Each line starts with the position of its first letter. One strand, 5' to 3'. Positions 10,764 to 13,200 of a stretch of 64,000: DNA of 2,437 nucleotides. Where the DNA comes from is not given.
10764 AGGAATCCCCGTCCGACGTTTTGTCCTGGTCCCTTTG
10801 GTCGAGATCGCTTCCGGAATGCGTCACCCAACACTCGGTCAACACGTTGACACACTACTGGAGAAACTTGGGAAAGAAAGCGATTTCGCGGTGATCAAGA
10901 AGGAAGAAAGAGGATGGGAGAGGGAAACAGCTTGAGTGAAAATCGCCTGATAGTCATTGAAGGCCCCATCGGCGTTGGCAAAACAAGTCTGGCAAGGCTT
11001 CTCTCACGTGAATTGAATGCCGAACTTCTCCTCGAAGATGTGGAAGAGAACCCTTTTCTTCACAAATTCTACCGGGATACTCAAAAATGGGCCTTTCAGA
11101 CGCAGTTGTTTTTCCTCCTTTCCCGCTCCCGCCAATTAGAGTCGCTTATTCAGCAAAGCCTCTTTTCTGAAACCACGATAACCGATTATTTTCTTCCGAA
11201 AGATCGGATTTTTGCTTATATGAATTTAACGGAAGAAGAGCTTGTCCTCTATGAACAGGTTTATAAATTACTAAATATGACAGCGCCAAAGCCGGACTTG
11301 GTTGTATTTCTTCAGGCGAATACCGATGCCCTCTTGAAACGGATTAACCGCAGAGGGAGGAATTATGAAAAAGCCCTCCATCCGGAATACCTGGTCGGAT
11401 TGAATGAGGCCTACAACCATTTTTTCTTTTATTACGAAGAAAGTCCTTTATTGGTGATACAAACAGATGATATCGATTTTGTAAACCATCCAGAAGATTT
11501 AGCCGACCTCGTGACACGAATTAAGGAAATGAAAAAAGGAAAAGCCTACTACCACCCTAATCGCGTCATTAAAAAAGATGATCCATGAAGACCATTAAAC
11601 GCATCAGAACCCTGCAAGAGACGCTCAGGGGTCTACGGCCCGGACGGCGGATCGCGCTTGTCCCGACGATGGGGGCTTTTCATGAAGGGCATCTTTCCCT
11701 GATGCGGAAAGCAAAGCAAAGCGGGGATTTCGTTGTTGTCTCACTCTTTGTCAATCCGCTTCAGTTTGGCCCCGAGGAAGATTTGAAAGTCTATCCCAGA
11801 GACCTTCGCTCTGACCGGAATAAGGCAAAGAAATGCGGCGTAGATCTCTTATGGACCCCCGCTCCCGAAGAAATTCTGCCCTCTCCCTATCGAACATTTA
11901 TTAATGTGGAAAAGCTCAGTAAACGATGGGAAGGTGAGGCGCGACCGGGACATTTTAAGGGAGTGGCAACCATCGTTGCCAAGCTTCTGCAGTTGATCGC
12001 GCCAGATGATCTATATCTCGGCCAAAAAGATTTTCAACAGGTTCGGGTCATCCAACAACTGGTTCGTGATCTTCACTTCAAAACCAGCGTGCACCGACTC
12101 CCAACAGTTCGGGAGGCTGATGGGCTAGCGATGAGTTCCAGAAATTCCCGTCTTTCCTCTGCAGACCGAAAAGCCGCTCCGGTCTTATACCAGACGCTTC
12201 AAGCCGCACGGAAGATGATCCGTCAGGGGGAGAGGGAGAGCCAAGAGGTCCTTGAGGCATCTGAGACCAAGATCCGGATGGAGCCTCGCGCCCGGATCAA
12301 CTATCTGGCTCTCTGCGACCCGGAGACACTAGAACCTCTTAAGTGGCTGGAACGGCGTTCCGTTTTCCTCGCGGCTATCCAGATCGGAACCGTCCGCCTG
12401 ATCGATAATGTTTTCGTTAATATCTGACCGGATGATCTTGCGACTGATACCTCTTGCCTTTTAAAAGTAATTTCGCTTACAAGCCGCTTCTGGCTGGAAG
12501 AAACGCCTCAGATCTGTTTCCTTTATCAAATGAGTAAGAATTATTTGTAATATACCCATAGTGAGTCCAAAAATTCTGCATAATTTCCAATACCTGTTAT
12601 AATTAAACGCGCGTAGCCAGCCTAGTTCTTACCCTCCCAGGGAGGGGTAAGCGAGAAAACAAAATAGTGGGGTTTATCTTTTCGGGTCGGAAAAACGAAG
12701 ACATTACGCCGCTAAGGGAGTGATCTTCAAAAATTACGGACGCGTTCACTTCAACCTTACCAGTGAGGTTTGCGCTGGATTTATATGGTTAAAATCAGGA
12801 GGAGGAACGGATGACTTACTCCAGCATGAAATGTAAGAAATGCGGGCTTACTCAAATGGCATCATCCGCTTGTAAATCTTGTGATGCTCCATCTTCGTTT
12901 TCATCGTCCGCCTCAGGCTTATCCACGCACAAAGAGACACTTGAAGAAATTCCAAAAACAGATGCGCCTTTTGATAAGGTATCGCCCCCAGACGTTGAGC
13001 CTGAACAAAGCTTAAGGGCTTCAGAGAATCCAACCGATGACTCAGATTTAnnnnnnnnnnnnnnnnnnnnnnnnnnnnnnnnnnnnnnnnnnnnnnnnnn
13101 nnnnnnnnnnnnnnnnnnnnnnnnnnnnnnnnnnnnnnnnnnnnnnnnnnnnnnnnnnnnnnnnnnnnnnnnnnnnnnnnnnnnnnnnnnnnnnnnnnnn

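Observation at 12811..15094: Translationally coupled Zn-ribbon/DUF898 membrane protein and membrane M48 protease: a two-gene module of unknown function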

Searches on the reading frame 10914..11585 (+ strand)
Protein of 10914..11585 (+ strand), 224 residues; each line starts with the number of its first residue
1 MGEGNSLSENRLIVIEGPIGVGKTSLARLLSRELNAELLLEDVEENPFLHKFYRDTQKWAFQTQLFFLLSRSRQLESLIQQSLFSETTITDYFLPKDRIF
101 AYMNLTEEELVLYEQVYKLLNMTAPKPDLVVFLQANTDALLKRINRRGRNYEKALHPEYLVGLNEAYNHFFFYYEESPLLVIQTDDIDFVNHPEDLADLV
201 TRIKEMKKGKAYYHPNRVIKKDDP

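Call 3: search_protein_families(library=pfam, proteins=[window:10914-11585:+], max_evalue=0.01)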
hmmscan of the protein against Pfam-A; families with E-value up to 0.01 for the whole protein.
window:10914-11585:+ (224 aa): 15 families
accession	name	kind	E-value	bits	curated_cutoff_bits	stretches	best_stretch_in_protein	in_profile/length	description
PF01712.25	dNK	-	1.1e-42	146.6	27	1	13-206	1-201/203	Deoxynucleoside kinase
PF02223.23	Thymidylate_kin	-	1.8e-09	38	27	1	15-160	1-152/185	Thymidylate kinase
PF13238.12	AAA_18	-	4.1e-08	34.2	29.4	1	13-153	1-117/128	AAA domain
PF13401.12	AAA_22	-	8.3e-05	23.3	27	1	9-147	4-78/130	AAA domain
PF13671.12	AAA_33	-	9.6e-05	23.2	27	1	12-68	1-33/143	AAA domain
PF20720.3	nSTAND3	-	0.00016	21.8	27.2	1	6-36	13-43/155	Novel STAND NTPase 3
PF13191.12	AAA_16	-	0.00055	20.9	32.6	1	11-50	25-71/167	AAA ATPase domain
PF00004.35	AAA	-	0.00065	20.6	21.2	1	14-39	2-27/131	ATPase family associated with various cellular activities (AAA)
PF07693.20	KAP_NTPase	-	0.003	17.3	20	0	7-87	17-79/293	KAP family P-loop domain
PF05729.18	NACHT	-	0.0036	17.6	26.7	0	11-59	1-49/167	NACHT domain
PF02367.23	TsaE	-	0.0044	17.4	26.6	1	6-36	17-47/128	Threonylcarbamoyl adenosine biosynthesis protein TsaE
PF01202.28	SKI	-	0.0053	17.3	22.1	0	20-39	2-21/159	Shikimate kinase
PF13521.12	AAA_28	-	0.0064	17.1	27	1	13-135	2-118/164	AAA domain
PF13173.12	AAA_14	-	0.0075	16.7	27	0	10-50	2-44/129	AAA domain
PF00005.33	ABC_tran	-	0.0089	17.1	25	0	6-63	7-67/137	ABC transporter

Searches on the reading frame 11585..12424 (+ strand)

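Call 3: search_protein_families(library=pfam, proteins=[window:11585-12424:+], max_evalue=0.01)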
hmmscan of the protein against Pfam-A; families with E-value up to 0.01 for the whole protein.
window:11585-12424:+ (280 aa): 1 family
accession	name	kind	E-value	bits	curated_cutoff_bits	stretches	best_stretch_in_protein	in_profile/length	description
PF02569.21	Pantoate_ligase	-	8.3e-98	327.2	20.7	1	3-276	2-267/268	Pantoate-beta-alanine ligase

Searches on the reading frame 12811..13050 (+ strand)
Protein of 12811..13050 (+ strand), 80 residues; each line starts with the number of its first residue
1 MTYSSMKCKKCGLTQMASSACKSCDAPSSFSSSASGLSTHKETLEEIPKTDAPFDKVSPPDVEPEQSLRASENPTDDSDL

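Call 40: search_protein_families(library=pfam, proteins=[window:12811-13050:+], max_evalue=10)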
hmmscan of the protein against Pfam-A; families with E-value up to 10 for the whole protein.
window:12811-13050:+ (80 aa): 1 family
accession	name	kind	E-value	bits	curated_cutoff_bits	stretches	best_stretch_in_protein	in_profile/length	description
PF05495.17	zf-CHY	-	0.056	14.3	31.3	1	4-26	41-63/68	CHY zinc finger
